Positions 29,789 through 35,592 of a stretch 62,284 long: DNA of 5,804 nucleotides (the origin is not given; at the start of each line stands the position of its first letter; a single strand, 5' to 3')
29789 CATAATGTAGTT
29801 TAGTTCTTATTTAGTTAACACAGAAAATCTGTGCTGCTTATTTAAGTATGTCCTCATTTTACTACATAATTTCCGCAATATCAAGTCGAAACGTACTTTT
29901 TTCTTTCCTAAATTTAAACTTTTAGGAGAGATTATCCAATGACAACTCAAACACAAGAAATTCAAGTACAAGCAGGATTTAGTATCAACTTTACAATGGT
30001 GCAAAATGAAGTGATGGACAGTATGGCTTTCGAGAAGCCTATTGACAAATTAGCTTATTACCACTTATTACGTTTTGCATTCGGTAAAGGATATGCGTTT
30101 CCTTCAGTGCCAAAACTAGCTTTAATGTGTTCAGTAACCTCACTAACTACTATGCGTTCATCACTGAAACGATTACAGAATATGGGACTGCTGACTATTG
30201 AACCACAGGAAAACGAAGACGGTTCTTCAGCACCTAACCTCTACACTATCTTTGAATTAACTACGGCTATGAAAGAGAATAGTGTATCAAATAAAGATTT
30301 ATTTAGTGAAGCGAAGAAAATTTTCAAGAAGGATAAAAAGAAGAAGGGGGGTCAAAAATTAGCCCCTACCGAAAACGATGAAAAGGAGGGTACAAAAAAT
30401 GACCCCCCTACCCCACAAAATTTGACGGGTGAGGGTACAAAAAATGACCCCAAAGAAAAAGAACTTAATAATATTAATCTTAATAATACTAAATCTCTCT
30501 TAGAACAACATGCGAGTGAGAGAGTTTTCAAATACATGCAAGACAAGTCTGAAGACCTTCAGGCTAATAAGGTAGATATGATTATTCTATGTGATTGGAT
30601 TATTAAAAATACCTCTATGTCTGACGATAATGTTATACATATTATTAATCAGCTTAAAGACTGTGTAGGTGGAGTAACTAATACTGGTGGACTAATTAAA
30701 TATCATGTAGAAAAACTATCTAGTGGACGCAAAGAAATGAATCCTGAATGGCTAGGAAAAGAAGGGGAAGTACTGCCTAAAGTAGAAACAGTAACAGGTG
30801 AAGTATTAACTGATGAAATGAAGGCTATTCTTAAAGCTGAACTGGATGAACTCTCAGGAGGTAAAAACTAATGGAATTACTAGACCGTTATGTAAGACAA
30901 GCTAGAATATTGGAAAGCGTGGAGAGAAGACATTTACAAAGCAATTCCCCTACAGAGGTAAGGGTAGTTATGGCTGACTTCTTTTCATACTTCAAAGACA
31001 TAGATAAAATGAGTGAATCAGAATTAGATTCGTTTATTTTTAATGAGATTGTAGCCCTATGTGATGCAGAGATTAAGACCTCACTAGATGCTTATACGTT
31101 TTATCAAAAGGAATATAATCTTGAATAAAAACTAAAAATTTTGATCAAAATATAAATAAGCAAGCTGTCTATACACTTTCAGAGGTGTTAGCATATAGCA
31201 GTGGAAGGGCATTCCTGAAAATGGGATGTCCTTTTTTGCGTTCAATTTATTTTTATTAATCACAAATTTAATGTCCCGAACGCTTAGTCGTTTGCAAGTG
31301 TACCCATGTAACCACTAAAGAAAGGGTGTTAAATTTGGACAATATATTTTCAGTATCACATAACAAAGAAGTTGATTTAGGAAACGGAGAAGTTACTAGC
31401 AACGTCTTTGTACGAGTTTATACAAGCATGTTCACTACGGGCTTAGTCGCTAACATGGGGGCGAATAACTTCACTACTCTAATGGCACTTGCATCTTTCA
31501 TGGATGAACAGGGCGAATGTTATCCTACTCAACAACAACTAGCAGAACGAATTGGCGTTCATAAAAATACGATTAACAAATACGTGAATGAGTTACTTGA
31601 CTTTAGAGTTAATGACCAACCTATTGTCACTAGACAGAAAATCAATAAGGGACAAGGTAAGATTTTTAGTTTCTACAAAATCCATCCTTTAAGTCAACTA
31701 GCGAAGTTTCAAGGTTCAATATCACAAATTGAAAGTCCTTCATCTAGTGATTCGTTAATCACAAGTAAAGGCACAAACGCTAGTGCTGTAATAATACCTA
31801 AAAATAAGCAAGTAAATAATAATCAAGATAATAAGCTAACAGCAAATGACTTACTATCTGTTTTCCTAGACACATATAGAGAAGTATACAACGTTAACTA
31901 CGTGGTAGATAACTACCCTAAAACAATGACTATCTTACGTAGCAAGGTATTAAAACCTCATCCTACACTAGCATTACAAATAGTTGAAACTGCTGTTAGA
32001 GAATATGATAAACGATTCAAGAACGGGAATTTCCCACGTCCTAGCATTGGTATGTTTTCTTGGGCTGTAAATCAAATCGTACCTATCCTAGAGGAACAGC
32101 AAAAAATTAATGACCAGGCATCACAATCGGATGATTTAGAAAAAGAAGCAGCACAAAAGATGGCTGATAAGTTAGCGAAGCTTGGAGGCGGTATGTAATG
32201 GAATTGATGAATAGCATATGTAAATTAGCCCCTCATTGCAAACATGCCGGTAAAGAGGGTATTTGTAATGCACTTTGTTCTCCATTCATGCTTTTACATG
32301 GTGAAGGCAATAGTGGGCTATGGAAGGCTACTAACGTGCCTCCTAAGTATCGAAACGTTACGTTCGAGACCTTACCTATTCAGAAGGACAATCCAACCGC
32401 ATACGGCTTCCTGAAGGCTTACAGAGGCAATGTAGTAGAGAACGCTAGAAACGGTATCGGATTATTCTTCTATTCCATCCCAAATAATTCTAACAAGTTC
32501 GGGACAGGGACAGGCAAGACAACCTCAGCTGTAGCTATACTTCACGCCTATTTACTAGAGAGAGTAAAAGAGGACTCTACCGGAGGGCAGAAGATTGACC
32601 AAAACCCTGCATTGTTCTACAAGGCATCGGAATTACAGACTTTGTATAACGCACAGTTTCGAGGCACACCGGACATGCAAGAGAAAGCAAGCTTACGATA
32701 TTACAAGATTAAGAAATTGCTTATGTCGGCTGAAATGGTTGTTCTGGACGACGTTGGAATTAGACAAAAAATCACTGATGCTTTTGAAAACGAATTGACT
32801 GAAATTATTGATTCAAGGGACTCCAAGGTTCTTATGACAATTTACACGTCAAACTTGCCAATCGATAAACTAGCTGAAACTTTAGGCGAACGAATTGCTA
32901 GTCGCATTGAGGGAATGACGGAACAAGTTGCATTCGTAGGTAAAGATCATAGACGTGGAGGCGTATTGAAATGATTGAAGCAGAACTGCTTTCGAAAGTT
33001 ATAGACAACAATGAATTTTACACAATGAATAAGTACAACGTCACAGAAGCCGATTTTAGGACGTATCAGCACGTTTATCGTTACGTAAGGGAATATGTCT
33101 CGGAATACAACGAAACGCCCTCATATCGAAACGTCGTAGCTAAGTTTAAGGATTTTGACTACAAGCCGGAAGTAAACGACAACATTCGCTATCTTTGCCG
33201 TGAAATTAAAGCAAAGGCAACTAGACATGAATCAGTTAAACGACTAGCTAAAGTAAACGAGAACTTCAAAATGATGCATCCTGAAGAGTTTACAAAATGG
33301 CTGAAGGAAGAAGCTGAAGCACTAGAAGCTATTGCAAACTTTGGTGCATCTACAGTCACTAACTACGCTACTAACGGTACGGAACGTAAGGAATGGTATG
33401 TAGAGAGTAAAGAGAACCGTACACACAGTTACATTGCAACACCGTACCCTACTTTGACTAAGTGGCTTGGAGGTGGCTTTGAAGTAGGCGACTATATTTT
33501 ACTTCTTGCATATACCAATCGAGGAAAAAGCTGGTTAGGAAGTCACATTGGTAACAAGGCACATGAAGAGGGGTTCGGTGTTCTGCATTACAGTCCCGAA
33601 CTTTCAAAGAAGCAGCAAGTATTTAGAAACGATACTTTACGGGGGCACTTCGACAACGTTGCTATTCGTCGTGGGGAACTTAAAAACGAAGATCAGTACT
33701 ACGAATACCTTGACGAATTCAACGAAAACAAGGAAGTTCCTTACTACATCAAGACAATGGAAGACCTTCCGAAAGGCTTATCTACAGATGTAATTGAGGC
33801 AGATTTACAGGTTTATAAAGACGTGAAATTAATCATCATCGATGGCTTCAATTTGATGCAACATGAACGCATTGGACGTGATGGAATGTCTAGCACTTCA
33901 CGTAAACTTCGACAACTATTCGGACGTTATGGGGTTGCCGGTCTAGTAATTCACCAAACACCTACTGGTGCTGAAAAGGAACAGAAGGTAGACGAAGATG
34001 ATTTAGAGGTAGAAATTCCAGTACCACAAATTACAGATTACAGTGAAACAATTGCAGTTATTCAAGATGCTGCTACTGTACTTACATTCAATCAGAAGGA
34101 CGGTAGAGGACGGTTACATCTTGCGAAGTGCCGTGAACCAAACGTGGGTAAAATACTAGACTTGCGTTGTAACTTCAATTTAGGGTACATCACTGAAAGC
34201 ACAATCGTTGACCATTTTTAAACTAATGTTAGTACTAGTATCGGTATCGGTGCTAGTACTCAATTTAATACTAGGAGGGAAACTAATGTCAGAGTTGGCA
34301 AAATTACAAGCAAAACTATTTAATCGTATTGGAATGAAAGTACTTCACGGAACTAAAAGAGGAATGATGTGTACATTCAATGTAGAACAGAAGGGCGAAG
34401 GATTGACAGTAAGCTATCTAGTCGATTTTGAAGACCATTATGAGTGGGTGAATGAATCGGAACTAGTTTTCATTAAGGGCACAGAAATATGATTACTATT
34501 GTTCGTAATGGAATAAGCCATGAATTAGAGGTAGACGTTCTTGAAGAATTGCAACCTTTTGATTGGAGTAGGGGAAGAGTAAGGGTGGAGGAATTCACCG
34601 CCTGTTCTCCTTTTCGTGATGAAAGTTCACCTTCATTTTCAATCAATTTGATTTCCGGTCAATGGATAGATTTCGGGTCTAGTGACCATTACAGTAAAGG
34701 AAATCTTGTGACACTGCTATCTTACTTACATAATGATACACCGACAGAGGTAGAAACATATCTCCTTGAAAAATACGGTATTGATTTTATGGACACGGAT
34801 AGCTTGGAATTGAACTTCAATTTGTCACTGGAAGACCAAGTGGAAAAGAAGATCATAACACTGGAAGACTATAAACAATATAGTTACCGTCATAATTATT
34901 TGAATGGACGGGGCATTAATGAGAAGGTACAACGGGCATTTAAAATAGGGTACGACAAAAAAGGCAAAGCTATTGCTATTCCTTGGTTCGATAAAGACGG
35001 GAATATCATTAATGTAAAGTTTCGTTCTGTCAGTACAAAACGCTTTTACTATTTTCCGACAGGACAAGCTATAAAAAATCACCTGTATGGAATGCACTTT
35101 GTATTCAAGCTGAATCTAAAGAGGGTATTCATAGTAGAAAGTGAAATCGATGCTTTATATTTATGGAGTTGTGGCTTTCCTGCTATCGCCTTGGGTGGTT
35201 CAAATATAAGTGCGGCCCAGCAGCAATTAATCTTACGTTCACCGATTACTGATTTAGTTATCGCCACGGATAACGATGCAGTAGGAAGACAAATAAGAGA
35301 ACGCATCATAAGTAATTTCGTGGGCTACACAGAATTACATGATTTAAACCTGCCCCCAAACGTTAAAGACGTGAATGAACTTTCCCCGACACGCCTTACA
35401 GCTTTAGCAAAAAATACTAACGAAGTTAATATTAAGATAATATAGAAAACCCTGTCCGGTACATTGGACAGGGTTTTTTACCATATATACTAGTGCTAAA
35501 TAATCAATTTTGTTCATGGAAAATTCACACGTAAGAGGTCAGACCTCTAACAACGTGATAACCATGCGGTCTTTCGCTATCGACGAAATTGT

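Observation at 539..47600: Invariant bipartite motif TGTCYY-N16-GCAAGT in front of eleven replication and nucleotide-metabolism transcription units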

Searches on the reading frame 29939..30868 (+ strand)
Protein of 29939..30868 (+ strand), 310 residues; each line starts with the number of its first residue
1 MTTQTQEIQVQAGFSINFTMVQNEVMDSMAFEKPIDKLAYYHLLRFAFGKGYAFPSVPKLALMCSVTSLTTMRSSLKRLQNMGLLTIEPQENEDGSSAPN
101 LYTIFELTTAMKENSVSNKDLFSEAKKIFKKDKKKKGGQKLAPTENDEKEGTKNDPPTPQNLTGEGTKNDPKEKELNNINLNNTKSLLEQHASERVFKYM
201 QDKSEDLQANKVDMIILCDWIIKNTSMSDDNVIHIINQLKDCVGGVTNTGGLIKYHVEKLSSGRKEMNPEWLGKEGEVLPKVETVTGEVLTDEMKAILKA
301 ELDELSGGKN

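Call 76: search_protein_families(library=ncbifam, proteins=[window:29939-30868:+], max_evalue=0.01)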
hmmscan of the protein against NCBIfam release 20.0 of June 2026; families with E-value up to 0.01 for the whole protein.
window:29939-30868:+ (310 aa): 0 families

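Call 90: search_protein_families(library=pfam, proteins=[window:29939-30868:+], max_evalue=0.001)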
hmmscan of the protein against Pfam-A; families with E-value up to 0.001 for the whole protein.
window:29939-30868:+ (310 aa): 1 family
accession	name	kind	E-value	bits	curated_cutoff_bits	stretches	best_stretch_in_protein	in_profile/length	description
PF13730.12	HTH_36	-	5.2e-06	26.6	25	1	34-85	5-55/55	Helix-turn-helix domain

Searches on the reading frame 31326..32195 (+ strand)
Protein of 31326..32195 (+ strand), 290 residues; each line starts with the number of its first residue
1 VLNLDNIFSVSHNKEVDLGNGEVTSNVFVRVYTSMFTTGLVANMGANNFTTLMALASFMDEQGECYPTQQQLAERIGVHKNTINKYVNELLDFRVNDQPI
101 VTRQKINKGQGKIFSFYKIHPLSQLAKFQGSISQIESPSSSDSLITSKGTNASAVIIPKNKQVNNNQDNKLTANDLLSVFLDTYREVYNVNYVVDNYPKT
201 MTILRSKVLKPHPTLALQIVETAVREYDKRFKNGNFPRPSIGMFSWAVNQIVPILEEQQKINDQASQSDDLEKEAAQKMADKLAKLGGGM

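Call 8: search_protein_families(library=pfam, proteins=[window:31326-32195:+], max_evalue=0.01)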
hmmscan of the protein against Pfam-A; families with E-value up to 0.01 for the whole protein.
window:31326-32195:+ (290 aa): 7 families
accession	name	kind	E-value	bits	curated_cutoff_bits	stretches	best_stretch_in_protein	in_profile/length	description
PF13730.12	HTH_36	-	2.4e-11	43.7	25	1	44-90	3-49/55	Helix-turn-helix domain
PF21984.2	DnaD_N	-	4e-06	27.4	27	1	46-123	16-87/101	DnaD N-terminal domain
PF01381.28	HTH_3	-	0.00037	20.9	23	1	68-88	11-31/55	Helix-turn-helix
PF17762.8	HTH_ParB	-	0.001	19.6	22.6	1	64-114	18-67/102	ParB HTH domain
PF13613.12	HTH_Tnp_4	-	0.0019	18.2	27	1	65-93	18-46/53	Helix-turn-helix of DDE superfamily endonuclease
PF13412.12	HTH_24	-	0.0023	17.9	21.9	1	68-91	19-42/48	Winged helix-turn-helix DNA-binding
PF12802.13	MarR_2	-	0.0083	16.7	27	0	53-91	9-45/61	MarR family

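Call 9: search_protein_families(library=phrogs, proteins=[window:31326-32195:+], max_evalue=0.001)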
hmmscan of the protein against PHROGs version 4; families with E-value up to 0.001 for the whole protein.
window:31326-32195:+ (290 aa): 16 families
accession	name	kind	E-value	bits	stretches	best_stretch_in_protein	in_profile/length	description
phrog_12720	-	DNA, RNA and nucleotide metabolism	1.8e-29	103.1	1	21-130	5-114/117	DNA binding protein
phrog_270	-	DNA, RNA and nucleotide metabolism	3.8e-09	37.4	1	42-170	43-169/383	replication initiation protein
phrog_428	-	DNA, RNA and nucleotide metabolism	7.6e-07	29.6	1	52-171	110-219/455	replication initiation protein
phrog_15053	-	unknown function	1.3e-06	28.8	1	38-90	38-91/343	-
phrog_678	-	DNA, RNA and nucleotide metabolism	2.1e-06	28.6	1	52-168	77-194/346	replication initiation O-like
phrog_391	-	DNA, RNA and nucleotide metabolism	3.1e-06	28.1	1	42-150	13-121/298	replication initiation O-like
phrog_26369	-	DNA, RNA and nucleotide metabolism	4.1e-06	27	1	26-122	42-136/347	replication initiation protein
phrog_186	-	DNA, RNA and nucleotide metabolism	7.2e-06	26.9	1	50-174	45-168/308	DnaD-like helicase loader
phrog_6643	-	DNA, RNA and nucleotide metabolism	1.7e-05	25.5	1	50-120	21-86/313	replication initiation protein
phrog_1835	-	DNA, RNA and nucleotide metabolism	2e-05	25.1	1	26-189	30-195/301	HTH DNA binding protein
phrog_345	-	DNA, RNA and nucleotide metabolism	5.6e-05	24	1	11-169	10-178/297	replication initiation O-like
phrog_8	-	transcription regulation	0.00019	22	1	45-89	71-112/346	transcriptional regulator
phrog_8540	-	DNA, RNA and nucleotide metabolism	0.00028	22.1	1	52-143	23-108/196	replication initiation O-like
phrog_2880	-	DNA, RNA and nucleotide metabolism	0.00029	21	1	61-172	48-142/459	replication initiation protein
phrog_28562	-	unknown function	0.00055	20.6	0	15-90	7-81/248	-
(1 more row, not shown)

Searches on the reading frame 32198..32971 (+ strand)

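Call 90: search_protein_families(library=pfam, proteins=[window:32198-32971:+], max_evalue=0.001)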
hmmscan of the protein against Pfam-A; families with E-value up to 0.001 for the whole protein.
window:32198-32971:+ (258 aa): 1 family
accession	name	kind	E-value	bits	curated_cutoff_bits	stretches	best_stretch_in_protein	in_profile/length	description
PF01695.23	IstB_IS21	-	0.00027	21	24.1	0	167-232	143-206/238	IstB-like ATP binding protein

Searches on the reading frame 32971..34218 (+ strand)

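Call 90: search_protein_families(library=pfam, proteins=[window:32971-34218:+], max_evalue=0.001)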
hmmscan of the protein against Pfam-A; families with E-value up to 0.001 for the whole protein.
window:32971-34218:+ (416 aa): 2 families
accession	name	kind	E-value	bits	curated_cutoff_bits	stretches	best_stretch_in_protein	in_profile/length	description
PF03796.21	DnaB_C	-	2.2e-12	47.3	27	1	157-375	4-213/255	DnaB-like helicase C terminal domain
PF13481.12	AAA_25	-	9.1e-06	25.9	27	1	177-331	53-191/195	AAA domain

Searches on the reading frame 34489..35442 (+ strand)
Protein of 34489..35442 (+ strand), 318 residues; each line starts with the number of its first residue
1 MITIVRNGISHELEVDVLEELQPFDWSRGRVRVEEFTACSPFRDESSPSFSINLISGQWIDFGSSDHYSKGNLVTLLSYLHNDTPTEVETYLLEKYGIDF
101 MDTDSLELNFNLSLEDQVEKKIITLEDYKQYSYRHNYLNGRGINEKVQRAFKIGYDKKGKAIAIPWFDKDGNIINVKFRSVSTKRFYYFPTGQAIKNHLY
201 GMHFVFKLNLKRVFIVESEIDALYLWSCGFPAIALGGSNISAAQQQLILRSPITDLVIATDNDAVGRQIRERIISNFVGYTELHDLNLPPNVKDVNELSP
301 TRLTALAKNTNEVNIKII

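Call 90: search_protein_families(library=pfam, proteins=[window:34489-35442:+], max_evalue=0.001)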
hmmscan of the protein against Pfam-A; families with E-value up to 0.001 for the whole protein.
window:34489-35442:+ (318 aa): 4 families
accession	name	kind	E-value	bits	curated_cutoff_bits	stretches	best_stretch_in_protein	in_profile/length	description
PF13155.12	Toprim_2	-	5.1e-11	43.2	22.1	1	214-298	1-87/88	Toprim-like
PF13662.12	Toprim_4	-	5.3e-06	27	25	1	213-275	3-72/85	Toprim domain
PF01751.28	Toprim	-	2.4e-05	24.9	23.1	1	213-280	2-83/96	Toprim domain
PF13362.12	Toprim_3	-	0.00079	20.3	27.2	0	213-298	2-88/95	Toprim domain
